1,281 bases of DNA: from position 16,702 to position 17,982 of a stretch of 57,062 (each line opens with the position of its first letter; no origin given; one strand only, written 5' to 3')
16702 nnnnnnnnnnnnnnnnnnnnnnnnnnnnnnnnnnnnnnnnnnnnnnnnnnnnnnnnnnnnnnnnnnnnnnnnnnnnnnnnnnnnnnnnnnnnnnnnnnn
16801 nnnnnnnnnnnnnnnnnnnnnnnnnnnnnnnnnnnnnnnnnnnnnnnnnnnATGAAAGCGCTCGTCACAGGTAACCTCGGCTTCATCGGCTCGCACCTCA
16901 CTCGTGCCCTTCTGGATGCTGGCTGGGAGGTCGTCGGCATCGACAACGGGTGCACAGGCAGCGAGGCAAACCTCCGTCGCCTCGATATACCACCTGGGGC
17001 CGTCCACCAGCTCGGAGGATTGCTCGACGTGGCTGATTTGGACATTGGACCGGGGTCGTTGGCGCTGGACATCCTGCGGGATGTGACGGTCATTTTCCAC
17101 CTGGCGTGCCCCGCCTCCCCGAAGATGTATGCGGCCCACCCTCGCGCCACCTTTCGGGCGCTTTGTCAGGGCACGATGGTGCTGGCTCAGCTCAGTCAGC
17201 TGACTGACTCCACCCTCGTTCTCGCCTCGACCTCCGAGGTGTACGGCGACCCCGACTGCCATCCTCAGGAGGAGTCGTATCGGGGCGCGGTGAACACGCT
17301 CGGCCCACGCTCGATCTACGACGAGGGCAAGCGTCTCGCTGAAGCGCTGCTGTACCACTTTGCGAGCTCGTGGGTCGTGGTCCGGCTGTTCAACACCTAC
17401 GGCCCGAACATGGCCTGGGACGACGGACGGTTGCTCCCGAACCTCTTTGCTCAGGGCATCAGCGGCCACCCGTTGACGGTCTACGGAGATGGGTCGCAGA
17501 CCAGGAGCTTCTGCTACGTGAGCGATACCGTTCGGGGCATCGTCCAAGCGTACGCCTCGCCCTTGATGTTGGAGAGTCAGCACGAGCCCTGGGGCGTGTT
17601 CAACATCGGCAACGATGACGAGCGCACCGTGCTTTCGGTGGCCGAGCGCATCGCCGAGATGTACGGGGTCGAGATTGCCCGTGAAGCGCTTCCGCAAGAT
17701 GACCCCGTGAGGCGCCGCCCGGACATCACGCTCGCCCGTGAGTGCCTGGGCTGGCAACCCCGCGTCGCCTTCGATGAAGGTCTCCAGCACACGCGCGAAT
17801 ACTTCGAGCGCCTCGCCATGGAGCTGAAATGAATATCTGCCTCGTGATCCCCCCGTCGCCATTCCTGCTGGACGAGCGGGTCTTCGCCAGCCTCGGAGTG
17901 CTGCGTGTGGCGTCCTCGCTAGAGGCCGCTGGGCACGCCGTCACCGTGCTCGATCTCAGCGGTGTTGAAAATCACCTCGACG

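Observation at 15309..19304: Early cassette of ParB-like nuclease, GT-A-like transferase, UDP-xylose-synthase-like SDR and B12-radical-SAM enzyme: a candidate undescribed phage sugar-modification pathway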

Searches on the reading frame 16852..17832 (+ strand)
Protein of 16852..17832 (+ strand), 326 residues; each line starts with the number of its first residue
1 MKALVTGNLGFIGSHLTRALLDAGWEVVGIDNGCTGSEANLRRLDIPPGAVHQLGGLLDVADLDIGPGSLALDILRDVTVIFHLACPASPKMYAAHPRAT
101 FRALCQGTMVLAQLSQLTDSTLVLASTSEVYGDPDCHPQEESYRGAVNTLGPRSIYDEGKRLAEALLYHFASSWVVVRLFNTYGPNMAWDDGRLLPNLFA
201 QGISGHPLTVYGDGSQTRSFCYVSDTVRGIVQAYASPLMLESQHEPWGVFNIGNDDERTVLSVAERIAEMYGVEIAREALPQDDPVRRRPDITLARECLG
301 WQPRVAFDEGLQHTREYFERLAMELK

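Call 3: search_protein_families(library=pfam, proteins=[window:16852-17832:+], max_evalue=0.01)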
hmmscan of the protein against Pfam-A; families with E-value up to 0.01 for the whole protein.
window:16852-17832:+ (326 aa): 4 families
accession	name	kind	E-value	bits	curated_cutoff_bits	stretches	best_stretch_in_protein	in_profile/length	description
PF01370.27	Epimerase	-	2.9e-40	138.6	20.9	1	3-253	1-240/240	NAD dependent epimerase/dehydratase family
PF16363.11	GDP_Man_Dehyd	-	5.3e-37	128.5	27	1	4-313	1-331/332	GDP-mannose 4,6 dehydratase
PF04321.23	RmlD_sub_bind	-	5.9e-12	45.7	27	1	1-275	1-235/287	RmlD substrate binding domain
PF01073.25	3Beta_HSD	-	1.7e-06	27.7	22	1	4-168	1-158/280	3-beta hydroxysteroid dehydrogenase/isomerase family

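Call 4: search_protein_families(library=phrogs, proteins=[window:16852-17832:+], max_evalue=0.001)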
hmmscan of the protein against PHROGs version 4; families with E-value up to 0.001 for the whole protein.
window:16852-17832:+ (326 aa): 1 family
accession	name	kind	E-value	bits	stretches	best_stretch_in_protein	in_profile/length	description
phrog_540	-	DNA, RNA and nucleotide metabolism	3.2e-49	168.9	1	1-314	293-590/715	nucleotide-sugar epimerase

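Call 43: search_solved_structures(query=window:16852-17832:+, max_evalue=1e-20)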
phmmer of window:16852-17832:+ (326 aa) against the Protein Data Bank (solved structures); distinct sequences matched with E-value up to 1e-20: 14.
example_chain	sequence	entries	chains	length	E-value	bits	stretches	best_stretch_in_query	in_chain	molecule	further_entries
4gll_A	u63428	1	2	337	8.2e-68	232.3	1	3-320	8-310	UDP-glucuronic acid decarboxylase 1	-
2b69_A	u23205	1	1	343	8.8e-68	232.2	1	3-320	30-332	UDP-glucuronate decarboxylase 1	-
4m55_A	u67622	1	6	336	4e-67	230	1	3-320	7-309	UDP-glucuronic acid decarboxylase 1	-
4lk3_A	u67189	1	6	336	5.5e-67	229.6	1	3-320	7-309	UDP-glucuronic acid decarboxylase 1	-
6zlj_A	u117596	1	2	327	3.6e-27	98.7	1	1-321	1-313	Epimerase domain-containing protein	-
6zl6_A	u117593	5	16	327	4.3e-27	98.5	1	1-321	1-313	Epimerase domain-containing protein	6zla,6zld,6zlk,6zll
7ys8_A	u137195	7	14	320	3e-25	92.4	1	1-319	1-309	UDP-glucose 4-epimerase | UDP-glucose 4-epimerase along with EC 5.1.3.2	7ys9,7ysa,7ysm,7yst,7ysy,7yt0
3icp_A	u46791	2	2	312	1.4e-23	86.9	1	1-316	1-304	NAD-dependent epimerase/dehydratase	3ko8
4zrm_A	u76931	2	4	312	4e-23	85.4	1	1-320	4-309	UDP-glucose 4-epimerase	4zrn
8rdg_A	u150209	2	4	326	4.2e-22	82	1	1-274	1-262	SDR family NAD(P)-dependent oxidoreductase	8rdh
3aw9_A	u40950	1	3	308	7.4e-22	81.2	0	1-316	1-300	NAD-dependent epimerase/dehydratase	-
2hun_A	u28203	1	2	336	9.7e-22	80.9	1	1-318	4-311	336aa long hypothetical dTDP-glucose 4,6-dehydratase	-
8rdi_A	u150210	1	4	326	1.5e-21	80.2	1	1-274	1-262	SDR family NAD(P)-dependent oxidoreductase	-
6kv9_A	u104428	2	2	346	5.7e-21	78.3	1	3-319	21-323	MoeE5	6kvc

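Call 45: search_protein_families(library=ncbifam, proteins=[window:16852-17832:+], max_evalue=0.001)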
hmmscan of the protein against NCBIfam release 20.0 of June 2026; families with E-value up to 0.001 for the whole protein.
window:16852-17832:+ (326 aa): 20 families
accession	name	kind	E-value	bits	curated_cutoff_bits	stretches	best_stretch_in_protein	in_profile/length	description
TIGR04180.1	EDH_00030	hypoth_equivalog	4.5e-27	94.9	475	1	4-303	2-294/297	NAD-dependent 4,6-dehydratase LegB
TIGR01181.1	dTDP_gluc_dehyt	equivalog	6.9e-25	87.8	365.1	1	3-319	2-312/321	dTDP-glucose 4,6-dehydratase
TIGR01179.1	galE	equivalog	2.1e-24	85.9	262.3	1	3-306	2-312/332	UDP-glucose 4-epimerase GalE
NF008872.0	PRK11908.1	equivalog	1.1e-21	77.3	294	1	1-270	2-270/349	bifunctional UDP-4-keto-pentose/UDP-xylose synthase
NF007582.0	PRK10217.1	equivalog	2.2e-14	53.3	698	1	125-278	132-276/355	dTDP-glucose 4,6-dehydratase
NF005998.1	PRK08125.1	equivalog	3.3e-14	52.2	777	1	2-318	317-649/649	bifunctional UDP-4-amino-4-deoxy-L-arabinose formyltransferase/UDP-glucuronic acid oxidase ArnA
TIGR02622.1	CDP_4_6_dhtase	equivalog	6.6e-13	48.5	278.45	1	2-321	6-333/352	CDP-glucose 4,6-dehydratase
NF007956.0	PRK10675.1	subfamily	6.9e-13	48.4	394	1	1-314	1-325/338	UDP-glucose 4-epimerase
TIGR02197.1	heptose_epim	equivalog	8.4e-13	48.2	274.6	1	4-272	2-261/316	ADP-glyceromanno-heptose 6-epimerase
NF007490.0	PRK10084.1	subfamily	3.5e-12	46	649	1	125-318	131-334/361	dTDP-glucose 4,6-dehydratase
NF011728.1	PRK15181.1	equivalog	3.5e-11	42.7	760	1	3-233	18-248/348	Vi polysaccharide biosynthesis UDP-N-acetylglucosaminuronic acid C-4 epimerase TviC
NF042422.1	oxyalk_red_OleD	equivalog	2.7e-09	36.8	580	1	1-236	1-217/329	2-alkyl-3-oxoalkanoate reductase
NF041015.1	UDPsulfquin_syn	equivalog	2.2e-08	33.5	575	1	199-236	243-280/384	UDP-sulfoquinovose synthase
NF047922.1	GDPFucSynFcl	equivalog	4e-08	33.1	500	1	159-318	141-301/308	GDP-L-fucose synthase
TIGR01214.1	rmlD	equivalog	4.6e-07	29.2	224.05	1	3-275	2-230/285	dTDP-4-dehydrorhamnose reductase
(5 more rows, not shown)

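Call 57: search_solved_structures(query=window:16852-17832:+, max_evalue=1e-50, show_alignments=1)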
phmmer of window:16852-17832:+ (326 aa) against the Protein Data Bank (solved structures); distinct sequences matched with E-value up to 1e-50: 4.
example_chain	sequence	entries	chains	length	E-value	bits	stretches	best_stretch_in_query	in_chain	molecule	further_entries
4gll_A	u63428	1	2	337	8.2e-68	232.3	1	3-320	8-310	UDP-glucuronic acid decarboxylase 1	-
2b69_A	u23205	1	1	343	8.8e-68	232.2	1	3-320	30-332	UDP-glucuronate decarboxylase 1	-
4m55_A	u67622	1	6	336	4e-67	230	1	3-320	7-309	UDP-glucuronic acid decarboxylase 1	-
4lk3_A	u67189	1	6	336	5.5e-67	229.6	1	3-320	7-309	UDP-glucuronic acid decarboxylase 1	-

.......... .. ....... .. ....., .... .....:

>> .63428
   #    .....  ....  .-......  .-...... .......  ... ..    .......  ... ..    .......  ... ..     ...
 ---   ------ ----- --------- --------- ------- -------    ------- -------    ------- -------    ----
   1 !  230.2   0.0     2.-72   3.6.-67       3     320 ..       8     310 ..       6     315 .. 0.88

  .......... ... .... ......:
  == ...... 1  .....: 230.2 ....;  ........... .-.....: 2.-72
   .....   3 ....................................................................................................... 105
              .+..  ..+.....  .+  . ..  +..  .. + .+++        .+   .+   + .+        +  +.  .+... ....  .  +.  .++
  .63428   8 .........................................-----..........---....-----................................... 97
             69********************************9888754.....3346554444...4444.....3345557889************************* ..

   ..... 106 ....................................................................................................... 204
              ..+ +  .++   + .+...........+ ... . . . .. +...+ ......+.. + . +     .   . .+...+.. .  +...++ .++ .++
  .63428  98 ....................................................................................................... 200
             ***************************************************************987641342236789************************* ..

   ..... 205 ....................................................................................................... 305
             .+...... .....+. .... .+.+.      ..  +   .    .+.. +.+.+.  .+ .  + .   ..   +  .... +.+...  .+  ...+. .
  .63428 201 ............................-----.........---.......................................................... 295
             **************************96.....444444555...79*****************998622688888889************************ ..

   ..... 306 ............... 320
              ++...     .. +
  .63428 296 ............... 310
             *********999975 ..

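Call 85: find_homologous_proteins(query=window:16852-17832:+, max_evalue=1e-20)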
Query window:16852-17832:+ (326 aa): 8000 proteins with E <= 1e-20 among 8000 candidates; the best 120 are listed.
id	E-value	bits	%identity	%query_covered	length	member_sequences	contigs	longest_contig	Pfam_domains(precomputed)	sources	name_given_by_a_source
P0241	1.2e-220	749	100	100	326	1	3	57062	PF04321.24,PF16363.12,PF01073.26,PF01370.28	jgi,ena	-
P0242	1.8e-139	483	65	99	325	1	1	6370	PF04321.24,PF16363.12,PF01073.26,PF07993.19,PF01370.28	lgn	-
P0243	7.6e-80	287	48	98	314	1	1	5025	PF04321.24,PF16363.12,PF02719.22,PF01073.26,PF01370.28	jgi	-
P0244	1.3e-79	286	46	98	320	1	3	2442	PF04321.24,PF16363.12,PF02719.22,PF01073.26,PF07993.19,PF01370.28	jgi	jgi:UDP-glucuronate decarboxylase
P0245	1.5e-79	286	48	98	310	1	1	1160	PF04321.24,PF16363.12,PF02719.22,PF01073.26,PF07993.19,PF01370.28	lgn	-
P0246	3.0e-79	285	47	97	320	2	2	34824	PF04321.24,PF16363.12,PF02719.22,PF01073.26,PF07993.19,PF01370.28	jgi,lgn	jgi:UDP-glucuronate decarboxylase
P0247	5.4e-79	284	48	97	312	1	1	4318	PF04321.24,PF16363.12,PF01073.26,PF07993.19,PF01370.28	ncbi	-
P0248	5.5e-79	284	47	100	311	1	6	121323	PF04321.24,PF16363.12,PF02719.22,PF01073.26,PF07993.19,PF01370.28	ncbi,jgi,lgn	-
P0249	7.4e-79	283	48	98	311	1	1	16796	PF04321.24,PF16363.12,PF02719.22,PF01073.26,PF07993.19,PF01370.28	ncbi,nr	ncbi:MAG: SDR family oxidoreductase [Bdellovibrionales bacterium]|nr:SDR family oxidoreductase [Bdel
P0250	7.5e-79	283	46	98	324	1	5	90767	PF04321.24,PF16363.12,PF02719.22,PF01073.26,PF07993.19,PF01370.28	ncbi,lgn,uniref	ncbi:UDP-glucuronic acid decarboxylase family protein [Aeromicrobium sp.]|uniref:UDP-glucuronic acid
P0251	2.0e-78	282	47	99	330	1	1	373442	PF16363.12,PF01073.26,PF07993.19,PF01370.28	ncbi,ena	-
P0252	2.4e-78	282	46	98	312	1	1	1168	PF16363.12,PF02719.22,PF01073.26,PF07993.19,PF01370.28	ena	-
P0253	3.8e-78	281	48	98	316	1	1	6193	PF04321.24,PF16363.12,PF02719.22,PF01073.26,PF07993.19,PF01370.28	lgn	-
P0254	3.9e-78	281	48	98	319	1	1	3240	PF04321.24,PF16363.12,PF02719.22,PF01073.26,PF07993.19,PF01370.28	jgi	jgi:UDP-glucuronate decarboxylase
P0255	6.2e-78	280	47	98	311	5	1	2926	PF04321.24,PF16363.12,PF02719.22,PF01073.26,PF07993.19,PF01370.28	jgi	-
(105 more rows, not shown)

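Call 88: find_related_loci(query=window:16852-17832:+, collection=viral_contigs, flank=8000)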
Query window:16852-17832:+ (326 aa) in viral_contigs; peptide patterns used: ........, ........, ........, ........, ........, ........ (x = any residue, [..] = any of these).
26 stretches matched a pattern; 20 encode a relative of the query (tblastn E <= 1e-3); 20 distinct loci.
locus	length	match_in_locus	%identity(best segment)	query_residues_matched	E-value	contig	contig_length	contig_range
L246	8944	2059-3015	28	2-325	8e-24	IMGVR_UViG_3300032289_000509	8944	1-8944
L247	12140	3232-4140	28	2-318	8e-23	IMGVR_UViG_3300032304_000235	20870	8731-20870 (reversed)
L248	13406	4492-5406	28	2-320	2e-22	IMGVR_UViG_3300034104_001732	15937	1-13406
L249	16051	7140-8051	29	2-318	4e-22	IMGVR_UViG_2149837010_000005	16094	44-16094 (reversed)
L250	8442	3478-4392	26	2-320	1e-21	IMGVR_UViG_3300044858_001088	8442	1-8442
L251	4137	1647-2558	28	2-318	2e-21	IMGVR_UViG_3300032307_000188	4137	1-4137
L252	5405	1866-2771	27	2-317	2e-21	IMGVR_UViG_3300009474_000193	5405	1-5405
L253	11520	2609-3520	28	2-319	5e-21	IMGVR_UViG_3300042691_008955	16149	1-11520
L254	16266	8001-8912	28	2-319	6e-21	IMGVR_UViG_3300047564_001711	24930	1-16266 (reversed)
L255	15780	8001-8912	28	2-319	6e-21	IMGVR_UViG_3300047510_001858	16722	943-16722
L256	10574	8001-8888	26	2-311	2e-19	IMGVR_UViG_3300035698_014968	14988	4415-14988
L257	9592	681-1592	28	2-319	2e-19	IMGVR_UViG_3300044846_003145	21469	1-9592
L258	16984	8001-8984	25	1-319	4e-19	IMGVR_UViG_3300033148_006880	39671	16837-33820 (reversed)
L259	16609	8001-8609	28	1-267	7e-19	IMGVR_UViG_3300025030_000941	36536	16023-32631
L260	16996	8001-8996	24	1-319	6e-17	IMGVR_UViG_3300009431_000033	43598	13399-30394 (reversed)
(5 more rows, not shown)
